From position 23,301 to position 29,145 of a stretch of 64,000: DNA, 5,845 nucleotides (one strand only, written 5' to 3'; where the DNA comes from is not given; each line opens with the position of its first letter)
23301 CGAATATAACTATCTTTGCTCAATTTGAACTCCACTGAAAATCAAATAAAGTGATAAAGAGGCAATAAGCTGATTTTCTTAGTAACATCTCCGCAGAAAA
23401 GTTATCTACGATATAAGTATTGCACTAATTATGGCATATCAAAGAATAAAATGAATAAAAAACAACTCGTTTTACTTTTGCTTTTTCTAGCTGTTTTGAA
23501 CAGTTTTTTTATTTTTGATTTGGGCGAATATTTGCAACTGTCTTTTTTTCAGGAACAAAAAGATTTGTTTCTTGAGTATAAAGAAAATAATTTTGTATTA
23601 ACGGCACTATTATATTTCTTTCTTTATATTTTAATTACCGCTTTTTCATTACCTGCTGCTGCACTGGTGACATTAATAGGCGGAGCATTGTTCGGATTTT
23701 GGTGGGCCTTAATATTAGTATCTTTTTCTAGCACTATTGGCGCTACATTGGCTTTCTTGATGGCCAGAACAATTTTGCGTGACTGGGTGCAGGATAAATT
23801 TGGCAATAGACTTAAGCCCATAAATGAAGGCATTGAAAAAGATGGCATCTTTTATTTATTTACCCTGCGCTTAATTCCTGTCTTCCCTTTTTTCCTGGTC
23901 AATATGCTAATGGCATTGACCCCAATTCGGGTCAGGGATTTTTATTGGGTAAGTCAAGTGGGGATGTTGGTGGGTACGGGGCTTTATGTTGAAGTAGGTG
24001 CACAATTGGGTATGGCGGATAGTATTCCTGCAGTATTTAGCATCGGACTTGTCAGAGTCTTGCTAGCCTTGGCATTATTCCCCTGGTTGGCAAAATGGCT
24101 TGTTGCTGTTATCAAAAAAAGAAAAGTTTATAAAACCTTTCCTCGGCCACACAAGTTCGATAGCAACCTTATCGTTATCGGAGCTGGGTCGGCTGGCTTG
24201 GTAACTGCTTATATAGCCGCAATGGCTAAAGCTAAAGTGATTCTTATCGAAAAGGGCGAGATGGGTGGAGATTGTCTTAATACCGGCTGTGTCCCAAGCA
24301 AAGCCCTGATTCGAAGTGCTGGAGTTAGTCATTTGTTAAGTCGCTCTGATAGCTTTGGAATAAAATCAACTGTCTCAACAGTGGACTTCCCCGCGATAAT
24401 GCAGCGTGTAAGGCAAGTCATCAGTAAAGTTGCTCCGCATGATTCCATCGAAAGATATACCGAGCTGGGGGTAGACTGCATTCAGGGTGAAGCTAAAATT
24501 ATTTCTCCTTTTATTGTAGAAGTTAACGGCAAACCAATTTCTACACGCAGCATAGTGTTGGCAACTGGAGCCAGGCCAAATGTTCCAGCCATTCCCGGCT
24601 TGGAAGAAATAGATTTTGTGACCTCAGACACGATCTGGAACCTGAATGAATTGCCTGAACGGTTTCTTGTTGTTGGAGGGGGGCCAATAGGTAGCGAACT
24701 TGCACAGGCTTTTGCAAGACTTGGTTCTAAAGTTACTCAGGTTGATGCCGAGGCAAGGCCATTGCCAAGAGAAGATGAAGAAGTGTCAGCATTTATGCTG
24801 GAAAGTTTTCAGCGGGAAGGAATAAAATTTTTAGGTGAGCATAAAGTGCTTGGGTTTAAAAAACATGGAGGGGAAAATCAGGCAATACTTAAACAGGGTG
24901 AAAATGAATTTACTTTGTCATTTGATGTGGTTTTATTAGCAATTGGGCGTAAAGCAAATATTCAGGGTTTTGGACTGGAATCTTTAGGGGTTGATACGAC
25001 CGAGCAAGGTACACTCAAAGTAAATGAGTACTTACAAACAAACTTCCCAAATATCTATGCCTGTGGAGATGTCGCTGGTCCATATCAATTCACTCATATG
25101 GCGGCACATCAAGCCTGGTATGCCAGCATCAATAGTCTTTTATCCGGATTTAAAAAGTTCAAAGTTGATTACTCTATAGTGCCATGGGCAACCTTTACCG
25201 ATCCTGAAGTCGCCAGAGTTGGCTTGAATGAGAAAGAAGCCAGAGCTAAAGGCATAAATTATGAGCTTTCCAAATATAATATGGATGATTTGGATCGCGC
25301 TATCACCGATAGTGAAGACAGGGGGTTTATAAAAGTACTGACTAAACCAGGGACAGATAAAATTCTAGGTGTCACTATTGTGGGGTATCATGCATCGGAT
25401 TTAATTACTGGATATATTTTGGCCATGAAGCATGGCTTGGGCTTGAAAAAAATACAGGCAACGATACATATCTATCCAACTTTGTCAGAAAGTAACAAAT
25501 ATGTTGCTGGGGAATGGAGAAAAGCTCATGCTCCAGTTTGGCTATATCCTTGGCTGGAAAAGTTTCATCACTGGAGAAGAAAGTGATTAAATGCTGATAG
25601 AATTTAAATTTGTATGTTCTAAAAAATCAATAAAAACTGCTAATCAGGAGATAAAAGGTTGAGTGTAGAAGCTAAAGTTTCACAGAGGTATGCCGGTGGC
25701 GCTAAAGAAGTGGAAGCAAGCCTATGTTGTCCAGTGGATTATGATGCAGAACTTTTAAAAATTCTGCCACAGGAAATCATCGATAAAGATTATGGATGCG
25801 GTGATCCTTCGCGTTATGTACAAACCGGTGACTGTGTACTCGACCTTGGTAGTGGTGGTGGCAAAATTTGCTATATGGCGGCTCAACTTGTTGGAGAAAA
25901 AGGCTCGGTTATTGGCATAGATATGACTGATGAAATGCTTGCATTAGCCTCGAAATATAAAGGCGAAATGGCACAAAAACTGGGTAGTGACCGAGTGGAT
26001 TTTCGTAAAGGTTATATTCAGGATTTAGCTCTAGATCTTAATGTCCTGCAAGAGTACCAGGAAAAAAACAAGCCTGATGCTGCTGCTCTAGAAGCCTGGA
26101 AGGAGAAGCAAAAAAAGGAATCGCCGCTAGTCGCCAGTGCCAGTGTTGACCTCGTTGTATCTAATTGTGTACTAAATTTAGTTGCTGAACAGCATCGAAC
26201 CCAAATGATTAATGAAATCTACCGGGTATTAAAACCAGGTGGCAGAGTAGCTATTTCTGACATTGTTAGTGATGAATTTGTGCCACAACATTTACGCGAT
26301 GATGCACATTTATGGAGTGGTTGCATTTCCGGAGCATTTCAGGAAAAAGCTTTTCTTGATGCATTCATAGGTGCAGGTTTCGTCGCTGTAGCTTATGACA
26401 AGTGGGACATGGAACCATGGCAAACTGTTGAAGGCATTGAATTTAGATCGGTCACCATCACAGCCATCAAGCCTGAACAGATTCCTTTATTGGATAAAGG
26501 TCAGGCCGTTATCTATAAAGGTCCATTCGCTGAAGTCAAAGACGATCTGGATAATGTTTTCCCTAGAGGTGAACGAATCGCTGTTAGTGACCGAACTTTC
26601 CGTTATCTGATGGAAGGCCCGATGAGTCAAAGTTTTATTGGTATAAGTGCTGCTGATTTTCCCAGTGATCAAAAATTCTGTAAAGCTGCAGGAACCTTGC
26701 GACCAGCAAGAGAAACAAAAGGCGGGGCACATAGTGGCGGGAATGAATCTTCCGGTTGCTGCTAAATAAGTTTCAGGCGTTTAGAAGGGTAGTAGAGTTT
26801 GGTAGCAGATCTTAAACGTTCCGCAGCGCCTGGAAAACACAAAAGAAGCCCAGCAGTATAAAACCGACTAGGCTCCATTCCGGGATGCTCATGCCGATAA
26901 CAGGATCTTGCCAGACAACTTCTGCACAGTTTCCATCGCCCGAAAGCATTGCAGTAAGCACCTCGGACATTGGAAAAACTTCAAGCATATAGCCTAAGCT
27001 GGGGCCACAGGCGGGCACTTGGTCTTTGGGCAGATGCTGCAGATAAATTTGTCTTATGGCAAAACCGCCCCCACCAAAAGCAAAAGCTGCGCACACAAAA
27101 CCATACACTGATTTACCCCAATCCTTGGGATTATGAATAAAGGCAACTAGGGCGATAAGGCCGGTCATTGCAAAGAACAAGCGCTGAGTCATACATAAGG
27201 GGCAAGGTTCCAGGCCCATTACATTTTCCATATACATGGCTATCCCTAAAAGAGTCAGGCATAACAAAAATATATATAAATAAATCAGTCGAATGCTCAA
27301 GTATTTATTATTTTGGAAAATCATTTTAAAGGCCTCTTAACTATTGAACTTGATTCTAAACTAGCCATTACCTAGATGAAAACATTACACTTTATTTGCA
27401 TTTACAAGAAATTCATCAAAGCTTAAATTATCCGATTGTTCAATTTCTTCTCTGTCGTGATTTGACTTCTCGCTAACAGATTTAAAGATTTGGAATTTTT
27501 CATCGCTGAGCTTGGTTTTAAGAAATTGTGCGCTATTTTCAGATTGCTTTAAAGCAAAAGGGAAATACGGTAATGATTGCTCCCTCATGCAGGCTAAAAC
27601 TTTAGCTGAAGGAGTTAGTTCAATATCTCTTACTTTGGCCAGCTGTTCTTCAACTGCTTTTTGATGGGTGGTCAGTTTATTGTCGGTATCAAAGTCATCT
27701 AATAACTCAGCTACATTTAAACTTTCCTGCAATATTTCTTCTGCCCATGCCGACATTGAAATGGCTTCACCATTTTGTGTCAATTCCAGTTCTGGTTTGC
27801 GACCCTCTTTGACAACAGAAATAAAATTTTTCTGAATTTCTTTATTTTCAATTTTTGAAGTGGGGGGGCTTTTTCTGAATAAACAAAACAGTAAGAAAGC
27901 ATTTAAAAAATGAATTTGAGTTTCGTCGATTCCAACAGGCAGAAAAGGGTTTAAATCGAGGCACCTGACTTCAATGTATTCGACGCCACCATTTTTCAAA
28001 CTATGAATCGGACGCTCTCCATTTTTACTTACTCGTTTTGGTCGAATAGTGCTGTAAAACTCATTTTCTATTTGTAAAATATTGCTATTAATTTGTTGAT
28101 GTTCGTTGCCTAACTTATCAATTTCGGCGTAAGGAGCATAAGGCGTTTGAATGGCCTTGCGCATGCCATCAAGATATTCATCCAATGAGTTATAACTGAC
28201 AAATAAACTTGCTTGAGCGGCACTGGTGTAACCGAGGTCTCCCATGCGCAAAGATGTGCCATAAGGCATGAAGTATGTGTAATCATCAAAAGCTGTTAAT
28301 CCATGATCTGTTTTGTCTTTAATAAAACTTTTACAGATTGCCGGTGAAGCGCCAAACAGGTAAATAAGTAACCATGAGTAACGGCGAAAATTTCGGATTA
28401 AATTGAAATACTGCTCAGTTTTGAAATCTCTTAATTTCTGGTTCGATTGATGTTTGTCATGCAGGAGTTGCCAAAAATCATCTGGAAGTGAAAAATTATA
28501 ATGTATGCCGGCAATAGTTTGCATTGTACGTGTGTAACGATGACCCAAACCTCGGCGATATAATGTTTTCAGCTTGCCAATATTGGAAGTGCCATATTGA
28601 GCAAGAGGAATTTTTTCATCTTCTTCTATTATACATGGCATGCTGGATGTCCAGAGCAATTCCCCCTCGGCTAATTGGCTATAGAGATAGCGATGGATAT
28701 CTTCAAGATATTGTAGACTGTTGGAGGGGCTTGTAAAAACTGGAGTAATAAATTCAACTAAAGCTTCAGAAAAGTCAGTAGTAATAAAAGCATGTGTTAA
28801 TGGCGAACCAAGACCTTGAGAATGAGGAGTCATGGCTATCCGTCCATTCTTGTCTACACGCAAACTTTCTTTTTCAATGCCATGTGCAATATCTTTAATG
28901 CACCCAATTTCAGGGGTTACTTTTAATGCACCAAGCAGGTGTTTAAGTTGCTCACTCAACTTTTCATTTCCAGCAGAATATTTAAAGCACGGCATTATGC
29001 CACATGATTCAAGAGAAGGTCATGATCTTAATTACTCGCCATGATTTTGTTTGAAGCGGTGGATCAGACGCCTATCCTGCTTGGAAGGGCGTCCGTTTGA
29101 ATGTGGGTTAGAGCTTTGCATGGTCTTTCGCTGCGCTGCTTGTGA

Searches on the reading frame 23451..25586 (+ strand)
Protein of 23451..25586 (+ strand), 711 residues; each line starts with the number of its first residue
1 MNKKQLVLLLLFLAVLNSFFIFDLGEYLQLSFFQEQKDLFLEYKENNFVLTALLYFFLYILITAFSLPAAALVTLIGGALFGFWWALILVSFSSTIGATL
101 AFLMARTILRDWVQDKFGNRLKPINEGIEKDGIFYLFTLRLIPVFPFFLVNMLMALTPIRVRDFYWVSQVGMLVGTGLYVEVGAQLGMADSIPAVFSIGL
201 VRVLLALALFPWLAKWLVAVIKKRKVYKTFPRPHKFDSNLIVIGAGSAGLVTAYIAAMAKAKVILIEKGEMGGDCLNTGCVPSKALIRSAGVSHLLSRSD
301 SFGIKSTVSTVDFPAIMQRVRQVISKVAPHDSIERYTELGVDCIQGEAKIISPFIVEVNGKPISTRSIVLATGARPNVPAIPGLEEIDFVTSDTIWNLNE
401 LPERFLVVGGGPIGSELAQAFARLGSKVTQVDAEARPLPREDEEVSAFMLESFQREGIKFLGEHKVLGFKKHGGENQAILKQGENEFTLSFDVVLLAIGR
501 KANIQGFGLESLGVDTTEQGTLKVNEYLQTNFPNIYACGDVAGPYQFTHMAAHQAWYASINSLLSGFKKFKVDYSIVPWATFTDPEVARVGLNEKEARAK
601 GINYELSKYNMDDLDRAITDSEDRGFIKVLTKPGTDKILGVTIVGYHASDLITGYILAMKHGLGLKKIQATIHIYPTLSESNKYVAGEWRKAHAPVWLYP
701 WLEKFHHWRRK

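Call 8: search_protein_families(library=pfam, proteins=[window:23451-25586:+], max_evalue=0.001)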
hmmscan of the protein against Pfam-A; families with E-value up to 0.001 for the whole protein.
window:23451-25586:+ (711 aa): 17 families
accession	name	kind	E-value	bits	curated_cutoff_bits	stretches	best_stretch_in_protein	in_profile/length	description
PF07992.20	Pyr_redox_2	-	1.3e-66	225.4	26.1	1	239-555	2-291/291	Pyridine nucleotide-disulphide oxidoreductase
PF02852.28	Pyr_redox_dim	-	1.1e-31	109.7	25.3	1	577-682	1-106/110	Pyridine nucleotide-disulphide oxidoreductase, dimerisation domain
PF09335.16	VTT_dom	-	8e-22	78.4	33.9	1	72-184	5-122/123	VTT domain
PF00070.33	Pyr_redox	-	3.3e-19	69.6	22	1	404-475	1-72/82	Pyridine nucleotide-disulphide oxidoreductase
PF13738.12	Pyr_redox_3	-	3.1e-17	63.2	30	1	241-539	1-305/305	Pyridine nucleotide-disulphide oxidoreductase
PF01134.28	GIDA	-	1.9e-11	44.1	22.1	1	240-374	2-150/391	Glucose inhibited division protein A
PF01266.30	DAO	-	5.1e-10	39.9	27.9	1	240-272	2-35/353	FAD dependent oxidoreductase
PF03486.20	HI0933_like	-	3.1e-08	33.8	50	1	239-273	2-36/244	HI0933-like protein Rossmann domain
PF13450.12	NAD_binding_8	-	6.8e-07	29.9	21.9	1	242-275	1-35/68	NAD(P)-binding Rossmann-like domain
PF02737.24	3HCDH_N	-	9.9e-06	26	22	0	407-456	4-53/180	3-hydroxyacyl-CoA dehydrogenase, NAD binding domain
PF00890.30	FAD_binding_2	-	1e-05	25.4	20.4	1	240-272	2-35/414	FAD binding domain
PF13434.12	Lys_Orn_oxgnase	-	5.7e-05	22.8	21.3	1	360-459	143-244/339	L-lysine 6-monooxygenase/L-ornithine 5-monooxygenase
PF01262.27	AlaDh_PNT_C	-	8.5e-05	22.5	23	0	403-445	29-71/214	Alanine dehydrogenase/PNT, C-terminal domain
PF01494.25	FAD_binding_3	-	0.00038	20.2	22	0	406-437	5-36/349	FAD binding domain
PF01946.23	Thi4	-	0.00044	20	26.2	1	237-291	17-73/235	Thi4 family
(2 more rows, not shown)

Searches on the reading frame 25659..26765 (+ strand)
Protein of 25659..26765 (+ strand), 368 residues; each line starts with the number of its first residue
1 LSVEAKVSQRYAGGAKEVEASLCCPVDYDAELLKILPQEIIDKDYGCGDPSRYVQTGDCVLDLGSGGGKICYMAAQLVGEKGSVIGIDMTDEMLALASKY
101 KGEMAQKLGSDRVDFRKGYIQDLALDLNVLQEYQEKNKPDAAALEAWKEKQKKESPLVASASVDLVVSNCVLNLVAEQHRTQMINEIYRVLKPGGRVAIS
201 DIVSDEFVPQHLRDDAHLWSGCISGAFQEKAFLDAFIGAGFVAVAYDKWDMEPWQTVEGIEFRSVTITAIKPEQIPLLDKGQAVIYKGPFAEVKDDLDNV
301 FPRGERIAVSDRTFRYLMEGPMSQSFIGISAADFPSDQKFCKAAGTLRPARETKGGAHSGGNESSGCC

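Call 8: search_protein_families(library=pfam, proteins=[window:25659-26765:+], max_evalue=0.001)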
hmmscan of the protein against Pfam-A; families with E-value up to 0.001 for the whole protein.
window:25659-26765:+ (368 aa): 11 families
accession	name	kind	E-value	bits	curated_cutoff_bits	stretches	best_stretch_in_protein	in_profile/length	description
PF13847.12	Methyltransf_31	-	2.2e-27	95.9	27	1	58-228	5-133/145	Methyltransferase domain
PF13649.12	Methyltransf_25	-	2e-16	60.9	27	2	60-125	1-60/97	Methyltransferase domain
PF08241.18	Methyltransf_11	-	3.5e-15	56.8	21.2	2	158-199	56-95/95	Methyltransferase domain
PF08242.18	Methyltransf_12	-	2.5e-10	41.4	30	1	61-197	1-98/98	Methyltransferase domain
PF01209.24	Ubie_methyltran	-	4.6e-09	36.4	20.1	1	54-121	45-108/233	ubiE/COQ5 methyltransferase family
PF20922.3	Anamorsin_N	-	2.4e-06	27.8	27.1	1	159-220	48-109/163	Anamorsin, N-terminal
PF13489.12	Methyltransf_23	-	2.6e-06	27.7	27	1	56-221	22-134/164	Methyltransferase domain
PF01135.25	PCMT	-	4.1e-05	23.9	20.3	1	54-100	71-117/210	Protein-L-isoaspartate(D-aspartate) O-methyltransferase (PCMT)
PF06325.19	PrmA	-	0.00034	20.7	22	0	131-205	201-264/296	Ribosomal protein L11 methyltransferase (PrmA)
PF05148.21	Methyltransf_8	-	0.00049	20.5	27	0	159-204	119-161/219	Hypothetical methyltransferase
PF01728.25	FtsJ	-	0.00077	19.9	24.1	0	54-171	19-100/181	FtsJ-like methyltransferase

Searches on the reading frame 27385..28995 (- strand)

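Call 8: search_protein_families(library=pfam, proteins=[window:27385-28995:-], max_evalue=0.001)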
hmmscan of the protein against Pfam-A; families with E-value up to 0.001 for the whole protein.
window:27385-28995:- (536 aa): 1 family
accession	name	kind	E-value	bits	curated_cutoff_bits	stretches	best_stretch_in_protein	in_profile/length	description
PF04262.19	Glu_cys_ligase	-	1.8e-160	534.1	27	1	24-392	4-370/372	Glutamate-cysteine ligase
